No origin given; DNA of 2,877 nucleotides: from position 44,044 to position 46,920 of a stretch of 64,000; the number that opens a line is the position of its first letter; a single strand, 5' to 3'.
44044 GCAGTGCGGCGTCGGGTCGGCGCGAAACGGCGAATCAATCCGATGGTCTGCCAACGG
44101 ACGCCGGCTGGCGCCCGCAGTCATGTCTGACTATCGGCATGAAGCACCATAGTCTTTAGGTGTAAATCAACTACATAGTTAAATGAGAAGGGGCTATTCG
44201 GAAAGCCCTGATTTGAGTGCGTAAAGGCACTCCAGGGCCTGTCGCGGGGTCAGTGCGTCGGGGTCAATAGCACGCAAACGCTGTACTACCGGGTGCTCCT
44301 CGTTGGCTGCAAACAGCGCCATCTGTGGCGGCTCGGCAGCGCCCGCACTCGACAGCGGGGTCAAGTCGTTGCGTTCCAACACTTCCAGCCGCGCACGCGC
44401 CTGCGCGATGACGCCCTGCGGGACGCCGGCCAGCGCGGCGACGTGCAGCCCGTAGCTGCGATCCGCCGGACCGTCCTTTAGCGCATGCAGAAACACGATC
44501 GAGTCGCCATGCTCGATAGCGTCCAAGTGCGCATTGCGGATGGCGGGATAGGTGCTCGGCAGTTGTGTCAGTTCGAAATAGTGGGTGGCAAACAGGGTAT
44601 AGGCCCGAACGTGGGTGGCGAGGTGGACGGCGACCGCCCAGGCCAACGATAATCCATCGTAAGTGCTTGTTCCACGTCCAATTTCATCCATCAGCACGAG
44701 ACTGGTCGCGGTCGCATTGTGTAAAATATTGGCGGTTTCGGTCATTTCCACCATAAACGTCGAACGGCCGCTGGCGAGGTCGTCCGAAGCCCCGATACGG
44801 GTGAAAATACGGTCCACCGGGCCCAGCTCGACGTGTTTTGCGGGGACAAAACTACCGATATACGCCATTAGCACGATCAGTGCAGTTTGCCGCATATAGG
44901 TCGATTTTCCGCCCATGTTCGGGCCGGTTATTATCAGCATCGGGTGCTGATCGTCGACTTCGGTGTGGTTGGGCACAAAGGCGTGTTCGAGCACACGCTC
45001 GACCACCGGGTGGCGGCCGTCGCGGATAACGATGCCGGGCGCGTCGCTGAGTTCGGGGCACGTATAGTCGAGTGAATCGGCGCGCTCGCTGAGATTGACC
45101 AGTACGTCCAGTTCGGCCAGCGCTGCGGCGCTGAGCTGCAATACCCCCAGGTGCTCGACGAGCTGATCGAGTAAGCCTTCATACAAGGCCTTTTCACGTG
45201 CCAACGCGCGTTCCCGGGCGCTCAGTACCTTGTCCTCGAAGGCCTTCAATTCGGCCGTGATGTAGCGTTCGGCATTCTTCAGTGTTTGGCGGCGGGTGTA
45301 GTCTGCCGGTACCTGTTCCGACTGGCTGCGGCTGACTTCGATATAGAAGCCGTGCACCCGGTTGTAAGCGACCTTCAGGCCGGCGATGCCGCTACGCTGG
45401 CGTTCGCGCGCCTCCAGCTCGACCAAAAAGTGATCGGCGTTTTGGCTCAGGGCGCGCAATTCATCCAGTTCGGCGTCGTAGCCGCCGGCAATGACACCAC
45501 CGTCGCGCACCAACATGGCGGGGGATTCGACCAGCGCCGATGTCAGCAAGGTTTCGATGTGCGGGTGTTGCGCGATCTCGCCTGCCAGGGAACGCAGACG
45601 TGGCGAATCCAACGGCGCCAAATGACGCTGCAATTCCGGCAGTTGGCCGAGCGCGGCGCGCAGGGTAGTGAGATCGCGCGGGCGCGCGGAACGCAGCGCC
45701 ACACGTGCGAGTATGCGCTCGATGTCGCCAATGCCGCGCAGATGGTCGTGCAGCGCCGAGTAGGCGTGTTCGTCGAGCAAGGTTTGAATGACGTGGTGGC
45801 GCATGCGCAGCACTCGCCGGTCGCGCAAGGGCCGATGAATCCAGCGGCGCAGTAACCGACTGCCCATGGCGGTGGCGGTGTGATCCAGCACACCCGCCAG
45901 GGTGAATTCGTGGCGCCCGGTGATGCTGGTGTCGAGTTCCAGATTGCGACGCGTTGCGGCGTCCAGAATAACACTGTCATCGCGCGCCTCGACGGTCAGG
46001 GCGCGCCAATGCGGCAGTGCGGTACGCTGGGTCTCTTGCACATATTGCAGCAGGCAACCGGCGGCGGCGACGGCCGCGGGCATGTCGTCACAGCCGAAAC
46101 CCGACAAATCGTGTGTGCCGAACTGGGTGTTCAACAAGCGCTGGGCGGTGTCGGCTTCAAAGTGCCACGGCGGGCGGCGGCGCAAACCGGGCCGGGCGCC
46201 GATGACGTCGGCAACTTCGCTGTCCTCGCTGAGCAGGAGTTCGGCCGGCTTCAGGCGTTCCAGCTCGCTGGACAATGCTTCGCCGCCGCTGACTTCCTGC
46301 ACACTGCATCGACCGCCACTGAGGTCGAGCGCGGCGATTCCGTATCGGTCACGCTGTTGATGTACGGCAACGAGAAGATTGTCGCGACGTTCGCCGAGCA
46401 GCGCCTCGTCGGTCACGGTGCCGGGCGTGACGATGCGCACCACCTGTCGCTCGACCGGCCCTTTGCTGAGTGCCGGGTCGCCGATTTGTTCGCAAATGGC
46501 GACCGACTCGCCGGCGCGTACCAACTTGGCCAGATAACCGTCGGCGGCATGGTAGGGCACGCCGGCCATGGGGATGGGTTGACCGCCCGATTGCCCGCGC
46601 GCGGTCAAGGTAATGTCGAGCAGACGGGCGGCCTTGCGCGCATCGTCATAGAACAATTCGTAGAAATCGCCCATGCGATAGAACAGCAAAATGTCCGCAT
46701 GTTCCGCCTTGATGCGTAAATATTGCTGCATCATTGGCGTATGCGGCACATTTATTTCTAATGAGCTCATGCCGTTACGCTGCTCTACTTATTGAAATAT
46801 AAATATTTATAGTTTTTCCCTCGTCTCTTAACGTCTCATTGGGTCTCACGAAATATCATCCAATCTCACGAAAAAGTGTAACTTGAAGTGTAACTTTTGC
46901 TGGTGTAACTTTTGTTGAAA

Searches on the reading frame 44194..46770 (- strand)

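Call 34: search_protein_families(library=pfam, proteins=[window:44194-46770:-], max_evalue=0.00001)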
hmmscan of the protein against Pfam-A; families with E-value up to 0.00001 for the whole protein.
window:44194-46770:- (858 aa): 5 families
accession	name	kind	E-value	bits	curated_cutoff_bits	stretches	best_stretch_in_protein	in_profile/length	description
PF00488.27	MutS_V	-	8e-86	287.3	30.2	1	612-798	1-187/188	MutS domain V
PF05192.23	MutS_III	-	1.9e-48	165.8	34.1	1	272-560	1-193/194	MutS domain III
PF01624.25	MutS_I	-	8.5e-44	148.8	20.6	1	11-122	1-112/113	MutS domain I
PF05190.23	MutS_IV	-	5.9e-31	107.1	22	1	430-521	1-92/92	MutS family domain IV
PF05188.22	MutS_II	-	1.1e-29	104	25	1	131-255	1-132/133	MutS domain II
